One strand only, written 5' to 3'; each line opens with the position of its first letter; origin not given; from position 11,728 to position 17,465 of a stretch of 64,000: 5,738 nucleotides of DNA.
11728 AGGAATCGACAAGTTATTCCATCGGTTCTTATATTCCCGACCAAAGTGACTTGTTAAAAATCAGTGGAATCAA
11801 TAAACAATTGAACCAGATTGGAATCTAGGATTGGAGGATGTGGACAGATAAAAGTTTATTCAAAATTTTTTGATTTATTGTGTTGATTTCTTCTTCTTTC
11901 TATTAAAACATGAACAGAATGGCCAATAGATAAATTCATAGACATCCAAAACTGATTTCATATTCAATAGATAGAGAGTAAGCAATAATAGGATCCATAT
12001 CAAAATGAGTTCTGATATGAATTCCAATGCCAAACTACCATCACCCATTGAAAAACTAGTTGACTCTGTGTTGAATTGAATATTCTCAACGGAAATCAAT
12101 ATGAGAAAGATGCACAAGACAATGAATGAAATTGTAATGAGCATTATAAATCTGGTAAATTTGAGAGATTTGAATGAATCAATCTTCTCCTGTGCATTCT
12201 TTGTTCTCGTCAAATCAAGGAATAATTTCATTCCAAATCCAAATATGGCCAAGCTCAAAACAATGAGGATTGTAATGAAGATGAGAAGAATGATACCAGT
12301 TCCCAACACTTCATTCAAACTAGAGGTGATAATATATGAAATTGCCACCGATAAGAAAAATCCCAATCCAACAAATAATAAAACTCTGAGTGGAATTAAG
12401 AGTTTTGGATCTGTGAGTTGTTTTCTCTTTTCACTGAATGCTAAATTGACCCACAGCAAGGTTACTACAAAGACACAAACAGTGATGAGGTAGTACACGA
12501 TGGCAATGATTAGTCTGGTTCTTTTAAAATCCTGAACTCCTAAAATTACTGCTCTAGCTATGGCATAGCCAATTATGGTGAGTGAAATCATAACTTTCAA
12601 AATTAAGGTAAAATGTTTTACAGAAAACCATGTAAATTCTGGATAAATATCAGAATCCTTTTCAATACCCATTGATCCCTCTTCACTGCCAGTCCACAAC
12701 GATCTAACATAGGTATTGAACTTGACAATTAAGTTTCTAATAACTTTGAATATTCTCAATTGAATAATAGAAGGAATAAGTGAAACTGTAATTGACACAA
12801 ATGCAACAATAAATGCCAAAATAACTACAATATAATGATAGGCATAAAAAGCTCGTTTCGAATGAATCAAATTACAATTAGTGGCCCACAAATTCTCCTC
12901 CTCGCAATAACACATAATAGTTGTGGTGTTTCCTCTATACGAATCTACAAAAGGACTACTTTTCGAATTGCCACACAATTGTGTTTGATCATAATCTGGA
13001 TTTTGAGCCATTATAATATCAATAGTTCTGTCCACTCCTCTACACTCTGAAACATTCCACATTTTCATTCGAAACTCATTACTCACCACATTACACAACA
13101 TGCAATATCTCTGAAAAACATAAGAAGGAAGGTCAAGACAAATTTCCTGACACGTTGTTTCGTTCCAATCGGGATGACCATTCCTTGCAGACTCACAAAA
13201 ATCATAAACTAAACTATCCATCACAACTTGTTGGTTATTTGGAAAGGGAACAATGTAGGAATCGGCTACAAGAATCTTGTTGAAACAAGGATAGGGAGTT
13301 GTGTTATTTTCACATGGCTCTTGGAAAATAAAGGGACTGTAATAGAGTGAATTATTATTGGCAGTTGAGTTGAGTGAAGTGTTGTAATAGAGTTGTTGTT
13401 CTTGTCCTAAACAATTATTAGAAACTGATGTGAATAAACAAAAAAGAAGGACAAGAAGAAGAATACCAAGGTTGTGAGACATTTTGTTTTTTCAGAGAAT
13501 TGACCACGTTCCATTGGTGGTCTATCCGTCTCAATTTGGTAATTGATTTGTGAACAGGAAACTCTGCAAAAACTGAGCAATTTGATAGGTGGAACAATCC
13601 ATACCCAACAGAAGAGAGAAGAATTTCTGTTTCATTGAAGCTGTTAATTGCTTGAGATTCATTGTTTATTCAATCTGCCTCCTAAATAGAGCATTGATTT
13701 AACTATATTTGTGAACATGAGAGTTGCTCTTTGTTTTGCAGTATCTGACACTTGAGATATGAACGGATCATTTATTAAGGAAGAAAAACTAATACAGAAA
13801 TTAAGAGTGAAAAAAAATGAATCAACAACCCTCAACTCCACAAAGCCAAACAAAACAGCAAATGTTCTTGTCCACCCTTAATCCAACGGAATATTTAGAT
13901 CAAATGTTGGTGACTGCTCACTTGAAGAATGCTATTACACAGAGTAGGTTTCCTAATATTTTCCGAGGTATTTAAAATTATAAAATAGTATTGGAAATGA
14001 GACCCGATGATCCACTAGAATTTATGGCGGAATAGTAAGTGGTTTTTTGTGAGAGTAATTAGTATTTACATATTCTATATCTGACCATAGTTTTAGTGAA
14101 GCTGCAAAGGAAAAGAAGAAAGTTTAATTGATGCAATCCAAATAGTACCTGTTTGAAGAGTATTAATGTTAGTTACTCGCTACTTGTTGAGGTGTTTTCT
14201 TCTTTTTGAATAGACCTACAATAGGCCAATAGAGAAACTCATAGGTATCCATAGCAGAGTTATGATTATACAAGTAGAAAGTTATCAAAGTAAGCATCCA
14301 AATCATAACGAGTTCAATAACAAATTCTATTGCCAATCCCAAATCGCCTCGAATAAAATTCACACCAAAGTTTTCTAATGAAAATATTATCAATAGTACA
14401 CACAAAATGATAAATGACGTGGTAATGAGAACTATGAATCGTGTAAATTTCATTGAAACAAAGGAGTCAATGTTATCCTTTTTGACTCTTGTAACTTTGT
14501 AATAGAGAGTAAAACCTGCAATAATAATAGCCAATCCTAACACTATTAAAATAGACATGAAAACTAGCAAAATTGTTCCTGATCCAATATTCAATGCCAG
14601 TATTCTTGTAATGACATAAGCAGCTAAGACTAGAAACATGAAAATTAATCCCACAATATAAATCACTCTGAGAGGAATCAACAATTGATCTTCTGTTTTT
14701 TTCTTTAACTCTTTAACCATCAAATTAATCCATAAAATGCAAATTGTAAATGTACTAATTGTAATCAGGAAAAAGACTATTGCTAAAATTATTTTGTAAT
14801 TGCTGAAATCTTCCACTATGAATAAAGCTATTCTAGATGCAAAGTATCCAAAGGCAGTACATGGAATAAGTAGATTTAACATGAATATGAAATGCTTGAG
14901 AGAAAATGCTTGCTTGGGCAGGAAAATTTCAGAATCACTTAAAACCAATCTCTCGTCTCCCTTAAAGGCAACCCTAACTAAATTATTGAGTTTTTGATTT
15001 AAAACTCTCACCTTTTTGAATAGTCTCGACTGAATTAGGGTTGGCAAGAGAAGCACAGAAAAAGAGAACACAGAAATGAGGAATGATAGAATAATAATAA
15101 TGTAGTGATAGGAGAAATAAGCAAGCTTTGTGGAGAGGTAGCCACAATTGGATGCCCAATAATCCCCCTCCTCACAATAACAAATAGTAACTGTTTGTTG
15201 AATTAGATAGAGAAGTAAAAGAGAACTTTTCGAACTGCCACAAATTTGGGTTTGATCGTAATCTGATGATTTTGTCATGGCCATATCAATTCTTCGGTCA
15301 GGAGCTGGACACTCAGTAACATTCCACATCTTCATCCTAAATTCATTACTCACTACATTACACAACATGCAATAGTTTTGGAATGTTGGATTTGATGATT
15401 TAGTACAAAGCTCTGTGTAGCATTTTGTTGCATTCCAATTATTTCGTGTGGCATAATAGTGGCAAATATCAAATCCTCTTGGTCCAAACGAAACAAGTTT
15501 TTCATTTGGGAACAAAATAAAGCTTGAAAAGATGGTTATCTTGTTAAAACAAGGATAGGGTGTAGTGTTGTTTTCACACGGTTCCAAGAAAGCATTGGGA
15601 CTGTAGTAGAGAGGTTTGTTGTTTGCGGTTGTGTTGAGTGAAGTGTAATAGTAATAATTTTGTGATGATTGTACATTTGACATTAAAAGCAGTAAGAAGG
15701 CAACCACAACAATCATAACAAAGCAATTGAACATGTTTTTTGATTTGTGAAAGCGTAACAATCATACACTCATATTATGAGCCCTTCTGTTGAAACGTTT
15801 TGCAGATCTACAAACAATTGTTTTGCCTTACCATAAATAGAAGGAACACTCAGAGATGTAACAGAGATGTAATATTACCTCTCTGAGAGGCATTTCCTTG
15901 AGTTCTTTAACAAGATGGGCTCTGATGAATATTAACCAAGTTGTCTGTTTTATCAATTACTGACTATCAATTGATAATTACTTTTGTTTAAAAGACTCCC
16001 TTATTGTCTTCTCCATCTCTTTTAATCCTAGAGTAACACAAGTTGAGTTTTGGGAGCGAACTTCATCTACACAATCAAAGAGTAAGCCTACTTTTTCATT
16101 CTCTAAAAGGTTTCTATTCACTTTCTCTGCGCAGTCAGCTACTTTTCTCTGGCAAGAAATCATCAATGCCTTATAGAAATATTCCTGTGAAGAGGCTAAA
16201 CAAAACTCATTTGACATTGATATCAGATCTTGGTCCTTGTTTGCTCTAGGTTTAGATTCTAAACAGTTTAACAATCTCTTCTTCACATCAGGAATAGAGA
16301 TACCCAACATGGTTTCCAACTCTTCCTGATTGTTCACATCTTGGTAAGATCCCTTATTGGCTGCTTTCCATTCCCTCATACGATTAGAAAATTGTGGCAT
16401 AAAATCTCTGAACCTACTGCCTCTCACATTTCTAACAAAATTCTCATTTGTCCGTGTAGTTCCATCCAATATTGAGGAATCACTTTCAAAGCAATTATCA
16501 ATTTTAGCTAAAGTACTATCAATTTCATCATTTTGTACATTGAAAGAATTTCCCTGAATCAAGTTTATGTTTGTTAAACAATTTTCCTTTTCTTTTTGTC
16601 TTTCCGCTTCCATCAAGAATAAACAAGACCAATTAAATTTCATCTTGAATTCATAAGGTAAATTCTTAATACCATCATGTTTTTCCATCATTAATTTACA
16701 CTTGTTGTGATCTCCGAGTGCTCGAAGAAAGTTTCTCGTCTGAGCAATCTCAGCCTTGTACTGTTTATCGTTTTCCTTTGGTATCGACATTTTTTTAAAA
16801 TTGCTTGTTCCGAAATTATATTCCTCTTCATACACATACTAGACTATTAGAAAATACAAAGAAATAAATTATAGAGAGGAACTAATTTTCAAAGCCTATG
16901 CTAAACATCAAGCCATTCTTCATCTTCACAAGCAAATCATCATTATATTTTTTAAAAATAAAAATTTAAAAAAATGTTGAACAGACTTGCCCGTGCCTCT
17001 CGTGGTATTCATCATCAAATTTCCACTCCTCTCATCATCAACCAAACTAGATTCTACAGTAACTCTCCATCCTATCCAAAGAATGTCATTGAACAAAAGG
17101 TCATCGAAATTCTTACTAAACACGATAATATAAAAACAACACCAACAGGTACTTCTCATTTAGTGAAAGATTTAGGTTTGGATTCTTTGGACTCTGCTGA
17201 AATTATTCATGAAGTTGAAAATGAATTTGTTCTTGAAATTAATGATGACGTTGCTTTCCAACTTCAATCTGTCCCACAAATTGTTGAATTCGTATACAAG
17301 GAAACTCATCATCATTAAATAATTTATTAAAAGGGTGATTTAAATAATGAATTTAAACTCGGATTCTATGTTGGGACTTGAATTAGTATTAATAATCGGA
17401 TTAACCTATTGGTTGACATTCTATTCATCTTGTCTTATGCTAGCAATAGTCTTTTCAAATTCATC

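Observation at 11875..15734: Tandem pair of 7TM receptors with Cys-rich ectodomains, with patches of near-identical DNA suggesting gene conversion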

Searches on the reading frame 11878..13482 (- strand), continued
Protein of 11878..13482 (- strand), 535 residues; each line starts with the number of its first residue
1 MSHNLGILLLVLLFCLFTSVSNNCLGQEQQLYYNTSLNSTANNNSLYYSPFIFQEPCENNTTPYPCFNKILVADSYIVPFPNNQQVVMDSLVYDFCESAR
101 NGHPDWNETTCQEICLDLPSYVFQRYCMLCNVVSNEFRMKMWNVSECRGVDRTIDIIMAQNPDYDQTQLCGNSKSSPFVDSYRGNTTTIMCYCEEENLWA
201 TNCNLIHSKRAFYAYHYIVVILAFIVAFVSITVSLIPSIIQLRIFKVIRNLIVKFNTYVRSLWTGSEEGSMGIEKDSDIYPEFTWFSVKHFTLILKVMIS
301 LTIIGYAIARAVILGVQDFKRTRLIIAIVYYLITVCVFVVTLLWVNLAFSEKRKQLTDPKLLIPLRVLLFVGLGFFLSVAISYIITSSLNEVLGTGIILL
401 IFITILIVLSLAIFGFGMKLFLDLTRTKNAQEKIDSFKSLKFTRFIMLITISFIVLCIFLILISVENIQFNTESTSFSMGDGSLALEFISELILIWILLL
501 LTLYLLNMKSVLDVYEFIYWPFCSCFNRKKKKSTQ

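Call 61: find_encoding_contigs(protein=P0004, flank=10000, max_places=3)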
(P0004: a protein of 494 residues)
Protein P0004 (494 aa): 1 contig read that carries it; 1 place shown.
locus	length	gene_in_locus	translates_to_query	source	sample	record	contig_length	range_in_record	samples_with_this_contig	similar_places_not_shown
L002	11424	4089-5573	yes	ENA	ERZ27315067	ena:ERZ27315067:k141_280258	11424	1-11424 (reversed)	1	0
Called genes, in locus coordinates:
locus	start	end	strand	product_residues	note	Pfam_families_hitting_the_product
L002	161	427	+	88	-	-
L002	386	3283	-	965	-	PF02985:HEAT (faint), PF05004:IFRD (faint), PF10363:RTP1_C1 (faint), PF12755:Vac14_Fab1_bd (faint), PF13513:HEAT_EZ (faint), PF23227:HEAT_MROH2B_C (faint), PF25780:TPR_IPO5, PF25574:TPR_IMB1, +9 more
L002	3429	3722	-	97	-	PF03810:IBN_N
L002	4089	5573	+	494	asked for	-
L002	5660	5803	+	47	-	-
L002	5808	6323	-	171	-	-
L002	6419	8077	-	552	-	PF00069:Pkinase, PF07714:PK_Tyr_Ser-Thr, PF13393:tRNA-synt_His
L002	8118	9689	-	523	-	PF00069:Pkinase, PF07714:PK_Tyr_Ser-Thr (weak), PF00069:Pkinase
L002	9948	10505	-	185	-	-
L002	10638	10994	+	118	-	PF17284:Spermine_synt_N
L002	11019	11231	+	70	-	PF01564:Spermine_synth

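Call 62: find_encoding_contigs(protein=P0008, flank=10000, max_places=3)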
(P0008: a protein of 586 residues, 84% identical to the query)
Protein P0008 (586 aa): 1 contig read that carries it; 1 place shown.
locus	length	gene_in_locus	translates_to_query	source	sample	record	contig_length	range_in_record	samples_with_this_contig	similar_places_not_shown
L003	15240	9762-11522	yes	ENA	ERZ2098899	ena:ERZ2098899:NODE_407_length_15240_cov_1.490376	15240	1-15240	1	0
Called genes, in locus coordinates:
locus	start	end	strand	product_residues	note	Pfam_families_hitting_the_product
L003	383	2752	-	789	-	PF00169:PH, PF14593:PH_3 (faint), PF15409:PH_8 (faint), PF15413:PH_11, PF20399:PH_20 (faint), PF00169:PH, PF15413:PH_11 (weak)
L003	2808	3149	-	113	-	PF01412:ArfGap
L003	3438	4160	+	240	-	-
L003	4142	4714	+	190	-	-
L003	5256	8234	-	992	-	PF02985:HEAT (faint), PF08167:RIX1 (faint), PF12333:Ipi1_N (faint), PF12717:Cnd1 (faint), PF12755:Vac14_Fab1_bd (faint), PF25780:TPR_IPO5, PF13513:HEAT_EZ (weak), PF25574:TPR_IMB1, +16 more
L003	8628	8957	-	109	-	PF03810:IBN_N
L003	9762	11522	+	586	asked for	-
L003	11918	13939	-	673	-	PF13393:tRNA-synt_His, PF12745:HGTP_anticodon2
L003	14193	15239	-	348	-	?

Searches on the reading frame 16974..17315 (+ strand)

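Call 45: search_protein_families(library=pfam, proteins=[window:16974-17315:+], max_evalue=0.001)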
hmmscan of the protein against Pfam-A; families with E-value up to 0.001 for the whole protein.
window:16974-17315:+ (114 aa): 1 family
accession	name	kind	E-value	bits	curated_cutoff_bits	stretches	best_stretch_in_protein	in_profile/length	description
PF00550.31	PP-binding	-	4.7e-09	36.8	20.8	1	52-107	12-67/67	Phosphopantetheine attachment site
